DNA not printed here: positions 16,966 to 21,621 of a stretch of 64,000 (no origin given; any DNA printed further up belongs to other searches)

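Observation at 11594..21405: Minimal type VII secretion-like operon feeding directly into a 1575-aa RHS toxin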

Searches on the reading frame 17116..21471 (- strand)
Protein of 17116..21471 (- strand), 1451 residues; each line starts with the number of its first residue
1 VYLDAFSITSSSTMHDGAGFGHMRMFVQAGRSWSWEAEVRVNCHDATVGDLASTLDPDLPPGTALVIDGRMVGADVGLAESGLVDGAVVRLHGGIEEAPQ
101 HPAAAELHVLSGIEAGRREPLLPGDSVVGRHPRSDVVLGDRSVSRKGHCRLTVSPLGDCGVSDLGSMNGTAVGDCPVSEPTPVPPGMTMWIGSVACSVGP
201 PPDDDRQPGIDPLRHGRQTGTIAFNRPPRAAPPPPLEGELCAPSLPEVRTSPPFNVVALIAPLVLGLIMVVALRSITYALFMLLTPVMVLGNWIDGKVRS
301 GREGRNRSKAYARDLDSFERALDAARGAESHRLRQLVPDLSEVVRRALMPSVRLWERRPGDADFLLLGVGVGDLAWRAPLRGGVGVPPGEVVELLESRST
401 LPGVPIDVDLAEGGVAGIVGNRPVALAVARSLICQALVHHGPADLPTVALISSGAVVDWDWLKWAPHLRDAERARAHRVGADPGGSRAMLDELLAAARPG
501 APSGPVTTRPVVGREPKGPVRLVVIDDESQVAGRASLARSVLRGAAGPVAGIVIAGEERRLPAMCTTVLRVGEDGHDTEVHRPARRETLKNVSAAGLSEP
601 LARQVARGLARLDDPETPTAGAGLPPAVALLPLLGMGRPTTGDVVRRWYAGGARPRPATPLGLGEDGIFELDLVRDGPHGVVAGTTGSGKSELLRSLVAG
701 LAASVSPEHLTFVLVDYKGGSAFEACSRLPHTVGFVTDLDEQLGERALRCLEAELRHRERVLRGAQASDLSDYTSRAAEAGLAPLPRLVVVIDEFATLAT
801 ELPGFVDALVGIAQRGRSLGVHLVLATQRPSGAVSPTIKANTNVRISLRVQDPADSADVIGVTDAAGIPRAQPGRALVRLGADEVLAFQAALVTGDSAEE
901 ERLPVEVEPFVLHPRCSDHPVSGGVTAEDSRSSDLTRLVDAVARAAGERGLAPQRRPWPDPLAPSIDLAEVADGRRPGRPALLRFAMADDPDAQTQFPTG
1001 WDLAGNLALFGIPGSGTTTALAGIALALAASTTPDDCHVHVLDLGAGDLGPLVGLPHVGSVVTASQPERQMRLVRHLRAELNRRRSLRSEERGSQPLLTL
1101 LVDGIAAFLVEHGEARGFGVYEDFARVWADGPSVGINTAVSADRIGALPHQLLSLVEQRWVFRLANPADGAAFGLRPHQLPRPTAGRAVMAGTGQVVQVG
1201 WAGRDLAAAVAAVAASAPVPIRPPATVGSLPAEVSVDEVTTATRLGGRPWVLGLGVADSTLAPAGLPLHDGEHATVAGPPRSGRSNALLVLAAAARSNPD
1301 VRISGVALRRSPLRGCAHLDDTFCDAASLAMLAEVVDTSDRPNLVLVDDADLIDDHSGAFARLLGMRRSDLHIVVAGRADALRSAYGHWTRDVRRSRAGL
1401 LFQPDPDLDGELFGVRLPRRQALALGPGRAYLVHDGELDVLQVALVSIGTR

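Call 7: search_protein_families(library=pfam, proteins=[window:17116-21471:-], max_evalue=0.1)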
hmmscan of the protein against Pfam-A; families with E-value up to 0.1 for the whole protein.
window:17116-21471:- (1451 aa): 12 families
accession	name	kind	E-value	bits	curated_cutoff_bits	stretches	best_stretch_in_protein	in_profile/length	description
PF01580.24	FtsK_SpoIIIE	-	4.5e-50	170.6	24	2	666-831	25-220/221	FtsK/SpoIIIE family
PF16697.10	Yop-YscD_cpl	-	5.3e-10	39.9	33.2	1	109-195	2-87/94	Inner membrane component of T3SS, cytoplasmic domain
PF00498.31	FHA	-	1.1e-09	39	20.7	1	127-192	2-67/67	FHA domain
PF13401.12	AAA_22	-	2.7e-09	37.9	27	1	678-808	6-106/130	AAA domain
PF25199.1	nSTAND_NTPase5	-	1.4e-06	28.6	34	0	1332-1383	87-138/145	Novel STAND NTPase 5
PF13191.12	AAA_16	-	1.7e-05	25.8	32.6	1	675-811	20-157/167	AAA ATPase domain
PF05729.18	NACHT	-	0.00078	19.7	26.7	0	681-713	4-37/167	NACHT domain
PF20703.3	nSTAND1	-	0.0021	18.2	27.1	1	674-814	30-149/379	Novel STAND NTPase 1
PF02456.21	Adeno_IVa2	-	0.0061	15.9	21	1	680-713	90-123/370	Adenovirus IVa2 protein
PF05872.18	HerA_C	-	0.021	13.9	22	0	678-719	22-59/502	Helicase HerA-like C-terminal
PF01935.23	DUF87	-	0.035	14.7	23.2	1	678-719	24-62/220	Helicase HerA, central domain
PF13238.12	AAA_18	-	0.048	14.5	29.4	0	681-701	2-22/128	AAA domain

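Call 8: search_protein_families(library=ncbifam, proteins=[window:17116-21471:-], max_evalue=0.1)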
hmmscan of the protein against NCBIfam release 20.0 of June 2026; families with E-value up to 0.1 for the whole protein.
window:17116-21471:- (1451 aa): 16 families
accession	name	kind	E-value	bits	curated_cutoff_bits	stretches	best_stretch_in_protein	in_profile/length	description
TIGR03928.1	T7_EssCb_Firm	equivalog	5.3e-142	474.9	778.4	1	242-1199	23-1015/1296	type VII secretion protein EssC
TIGR03924.1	T7SS_EccC_a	equivalog_domain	5.7e-113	378.9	509.15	2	251-896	10-672/673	type VII secretion protein EccCa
TIGR03925.1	T7SS_EccC_b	equivalog_domain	3.1e-77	260.1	346.55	3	938-1296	2-386/564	type VII secretion protein EccCb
NF007615.0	PRK10263.1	equivalog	3.2e-17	61.6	1566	1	677-861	1010-1217/1355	DNA translocase FtsK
NF049868.1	FhaB_Rv0019c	equivalog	1.5e-12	47.9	125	1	99-193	61-153/158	FHA domain-containing protein FhaB/FipA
NF041660.2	oxygluDhInhib_OdhI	equivalog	1.9e-07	31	200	1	102-177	34-107/130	oxoglutarate dehydrogenase inhibitor Odhl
NF041214.1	plasmid_TraB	equivalog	2.6e-07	29.5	800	1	674-855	245-414/639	plasmid transfer protein TraB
NF052573.1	HisKinEspAMyxo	equivalog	1.5e-05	23.2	1400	1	115-179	37-100/755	serine histidine kinase EspA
NF042943.1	HerA_antiphage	equivalog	6.3e-05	21.7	800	1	812-866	465-518/566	anti-phage-associated helicase HerA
NF042944.1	HerA_antiphage_2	equivalog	7.6e-05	21.6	850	1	811-857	457-502/576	anti-phage-associated helicase HerA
NF040819.1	helicase_HerA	equivalog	0.00019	20.1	970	1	800-860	418-477/561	DNA double-strand break repair helicase HerA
TIGR02500.1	type_III_yscD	equivalog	0.00055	19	86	1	106-196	2-90/413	type III secretion system inner membrane ring subunit SctD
NF040937.1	HerA_Thermprot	equivalog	0.0013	17.2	800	1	811-864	376-428/487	DNA double-strand break repair helicase HerA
NF041017.1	DNA_import_CedB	equivalog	0.008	14.8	700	0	677-719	275-314/590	DNA import protein CedB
TIGR03743.1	SXT_TraD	subfamily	0.028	12.9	366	0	784-854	484-556/636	conjugative transfer system coupling protein TraD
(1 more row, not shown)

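Call 28: find_homologous_proteins(query=window:17116-21432:-, max_evalue=1e-20)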
Query window:17116-21432:- (1438 aa): 761 proteins with E <= 1e-20 among 8000 candidates; the best 120 are listed.
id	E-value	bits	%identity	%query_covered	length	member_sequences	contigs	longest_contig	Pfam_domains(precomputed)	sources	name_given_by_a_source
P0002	0.0e+0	3167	100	100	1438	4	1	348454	PF00498.32,PF16697.11,PF13401.13,PF01580.25,PF25199.2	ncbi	-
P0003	0.0e+0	2523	82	99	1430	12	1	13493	PF00498.32,PF16697.11,PF13401.13,PF01580.25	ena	-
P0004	0.0e+0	2420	80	98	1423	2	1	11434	PF00498.32,PF16697.11,PF13401.13,PF01580.25,PF25199.2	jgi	-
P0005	0.0e+0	2418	79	99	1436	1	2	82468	PF00498.32,PF16697.11,PF13401.13,PF01580.25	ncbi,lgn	-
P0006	0.0e+0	2324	77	96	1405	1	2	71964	PF00498.32,PF16697.11,PF13401.13,PF01580.25,PF25199.2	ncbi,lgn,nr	ncbi:MAG: FtsK/SpoIIIE domain-containing protein [Actinomycetota bacterium]|nr:FtsK/SpoIIIE domain-c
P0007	0.0e+0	2064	83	80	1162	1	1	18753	PF13401.13,PF01580.25,PF25199.2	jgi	jgi:S-DNA-T family DNA segregation ATPase FtsK/SpoIIIE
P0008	0.0e+0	1432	52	98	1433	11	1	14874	PF00498.32,PF05729.19,PF16697.11,PF13401.13,PF01580.25,PF25199.2,PF13191.13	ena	-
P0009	0.0e+0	1426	53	97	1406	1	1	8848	PF00498.32,PF16697.11,PF13401.13,PF01580.25,PF25199.2,PF13191.13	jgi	jgi:S-DNA-T family DNA segregation ATPase FtsK/SpoIIIE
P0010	0.0e+0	1314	50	99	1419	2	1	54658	PF00498.32,PF13604.13,PF16697.11,PF13401.13,PF01580.25,PF25199.2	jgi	-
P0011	0.0e+0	1297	49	99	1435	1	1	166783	PF00498.32,PF16697.11,PF13401.13,PF01580.25,PF25199.2,PF13481.13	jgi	-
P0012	0.0e+0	1296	50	98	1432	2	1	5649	PF00498.32,PF05729.19,PF16697.11,PF13401.13,PF01580.25,PF25199.2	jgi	jgi:DNA segregation ATPase FtsK/SpoIIIE, S-DNA-T family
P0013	0.0e+0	1286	50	98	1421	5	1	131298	PF00498.32,PF16697.11,PF13401.13,PF01580.25,PF25199.2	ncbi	-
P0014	0.0e+0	1273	49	99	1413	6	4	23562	PF00437.27,PF00498.32,PF05729.19,PF16697.11,PF13401.13,PF20703.4,PF01580.25,PF25199.2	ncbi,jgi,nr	ncbi:MAG: putative FtsK/SpoIIIE family protein [Chloroflexi bacterium]|jgi:S-DNA-T family DNA segreg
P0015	0.0e+0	1273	49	98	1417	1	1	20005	PF00498.32,PF05729.19,PF16697.11,PF13401.13,PF01580.25,PF25199.2,PF13191.13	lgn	-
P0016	0.0e+0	1263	48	98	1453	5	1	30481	PF00498.32,PF16697.11,PF13401.13,PF01580.25,PF25199.2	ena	-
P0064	0.0e+0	1164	47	99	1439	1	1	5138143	PF00498.32,PF16697.11,PF13401.13,PF01580.25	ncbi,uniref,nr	ncbi:FHA domain-containing protein [Iamia sp. SCSIO 61187]|uniref:FtsK/SpoIIIE domain-containing pro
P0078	0.0e+0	1142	47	98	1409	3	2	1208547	PF00498.32,PF16697.11,PF13555.13,PF13401.13,PF01580.25,PF25199.2,PF13191.13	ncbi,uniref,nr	ncbi:S-DNA-T family DNA segregation ATPase FtsK/SpoIIIE [Actinoplanes lutulentus]|uniref:FtsK/SpoIII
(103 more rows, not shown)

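Call 30: find_encoding_contigs(protein=P0005, flank=10000, max_places=1)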
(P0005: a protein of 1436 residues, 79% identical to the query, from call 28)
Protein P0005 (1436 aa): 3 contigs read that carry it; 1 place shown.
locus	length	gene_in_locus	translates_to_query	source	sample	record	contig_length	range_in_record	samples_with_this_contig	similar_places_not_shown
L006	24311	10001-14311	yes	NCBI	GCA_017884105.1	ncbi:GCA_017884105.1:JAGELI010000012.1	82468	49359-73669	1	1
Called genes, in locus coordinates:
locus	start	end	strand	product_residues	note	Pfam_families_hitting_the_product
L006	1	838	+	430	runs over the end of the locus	PF13506:Glyco_transf_21, PF00535:Glycos_transf_2, PF13641:Glyco_tranf_2_3, PF13632:Glyco_trans_2_3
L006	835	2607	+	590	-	PF13231:PMT_2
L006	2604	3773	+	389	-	PF01270:Glyco_hydro_8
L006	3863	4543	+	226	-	-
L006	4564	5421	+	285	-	-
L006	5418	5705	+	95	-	-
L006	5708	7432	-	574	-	-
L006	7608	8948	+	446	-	PF00668:Condensation (faint)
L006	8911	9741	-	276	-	PF12146:Hydrolase_4, PF00561:Abhydrolase_1, PF12697:Abhydrolase_6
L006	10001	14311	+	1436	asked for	PF16697:Yop-YscD_cpl, PF00498:FHA, PF01580:FtsK_SpoIIIE, PF13401:AAA_22 (faint), PF01580:FtsK_SpoIIIE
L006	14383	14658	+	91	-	-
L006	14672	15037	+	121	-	-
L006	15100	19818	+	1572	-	-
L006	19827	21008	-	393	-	PF02595:Gly_kinase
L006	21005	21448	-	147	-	PF00856:SET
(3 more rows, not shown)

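Call 31: find_encoding_contigs(protein=P0064, flank=10000, max_places=1)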
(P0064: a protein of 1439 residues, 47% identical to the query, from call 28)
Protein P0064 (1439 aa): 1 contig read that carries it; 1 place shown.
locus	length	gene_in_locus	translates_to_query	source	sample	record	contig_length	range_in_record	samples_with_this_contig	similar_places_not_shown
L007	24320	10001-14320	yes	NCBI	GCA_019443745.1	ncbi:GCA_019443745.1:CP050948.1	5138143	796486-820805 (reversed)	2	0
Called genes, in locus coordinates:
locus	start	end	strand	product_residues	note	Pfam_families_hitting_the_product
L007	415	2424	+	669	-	-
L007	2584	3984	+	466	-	PF13433:Peripla_BP_5, PF13458:Peripla_BP_6, PF01094:ANF_receptor, PF13407:Peripla_BP_4 (faint)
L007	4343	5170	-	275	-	PF00005:ABC_tran, PF13304:AAA_21 (weak)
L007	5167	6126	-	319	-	PF00005:ABC_tran, PF13304:AAA_21 (faint), PF12399:BCA_ABC_TP_C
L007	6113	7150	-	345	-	PF02653:BPD_transp_2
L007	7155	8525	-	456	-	PF13620:CarboxypepD_reg (weak), PF17210:SdrD_B (weak), PF02653:BPD_transp_2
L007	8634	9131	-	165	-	PF13302:Acetyltransf_3 (weak), PF13420:Acetyltransf_4, PF00583:Acetyltransf_1, PF13673:Acetyltransf_10, PF08445:FR47 (faint), PF13508:Acetyltransf_7, PF14542:Acetyltransf_CG (faint)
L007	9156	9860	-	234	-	PF06778:Chlor_dismutase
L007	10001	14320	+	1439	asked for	PF00498:FHA, PF16697:Yop-YscD_cpl (weak), PF01580:FtsK_SpoIIIE, PF13401:AAA_22 (faint), PF01580:FtsK_SpoIIIE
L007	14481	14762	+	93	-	-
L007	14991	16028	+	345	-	PF08885:GSCFA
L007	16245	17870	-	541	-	PF00118:Cpn60_TCP1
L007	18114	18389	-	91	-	PF02597:ThiS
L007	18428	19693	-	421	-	PF01594:AI-2E_transport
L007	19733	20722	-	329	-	PF02595:Gly_kinase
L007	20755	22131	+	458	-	PF00982:Glyco_transf_20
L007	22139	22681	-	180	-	-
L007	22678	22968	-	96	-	PF11662:DUF3263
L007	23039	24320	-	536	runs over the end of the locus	PF25852:DUF6242_C (faint)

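Call 32: find_encoding_contigs(protein=P0078, flank=10000, max_places=1)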
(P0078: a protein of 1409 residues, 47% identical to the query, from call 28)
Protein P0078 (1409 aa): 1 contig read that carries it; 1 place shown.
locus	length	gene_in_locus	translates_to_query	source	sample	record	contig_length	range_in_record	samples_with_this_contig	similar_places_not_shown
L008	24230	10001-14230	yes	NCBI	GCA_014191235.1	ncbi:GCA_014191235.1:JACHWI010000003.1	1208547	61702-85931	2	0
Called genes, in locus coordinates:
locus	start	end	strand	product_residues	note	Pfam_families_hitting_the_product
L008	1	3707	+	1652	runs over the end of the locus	PF00656:Peptidase_C14, PF24401:iHD-CE, PF24391:HD-CE, PF24410:wHTH-HSP90_Na-assoc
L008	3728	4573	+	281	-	-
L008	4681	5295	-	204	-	PF02525:Flavodoxin_2, PF03358:FMN_red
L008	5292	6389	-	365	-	PF00296:Bac_luciferase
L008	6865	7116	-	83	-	-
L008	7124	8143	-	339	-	-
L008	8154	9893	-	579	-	PF00664:ABC_membrane, PF00005:ABC_tran, PF13401:AAA_22 (faint)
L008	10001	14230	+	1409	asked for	PF00498:FHA, PF16697:Yop-YscD_cpl, PF01580:FtsK_SpoIIIE, PF13191:AAA_16 (weak), PF13401:AAA_22 (weak), PF13555:AAA_29 (faint), PF25199:nSTAND_NTPase5 (faint), PF01580:FtsK_SpoIIIE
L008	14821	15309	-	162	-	-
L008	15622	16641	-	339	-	PF00756:Esterase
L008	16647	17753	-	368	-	-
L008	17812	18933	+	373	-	PF24644:DUF7638, PF24645:DUF7639, PF08719:NADAR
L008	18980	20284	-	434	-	PF02839:CBM_5_12, PF00704:Glyco_hydro_18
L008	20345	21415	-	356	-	PF06224:AlkZ-like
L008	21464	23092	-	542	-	PF00342:PGI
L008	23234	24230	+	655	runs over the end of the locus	PF02366:PMT, PF13231:PMT_2, PF24878:YkcB_C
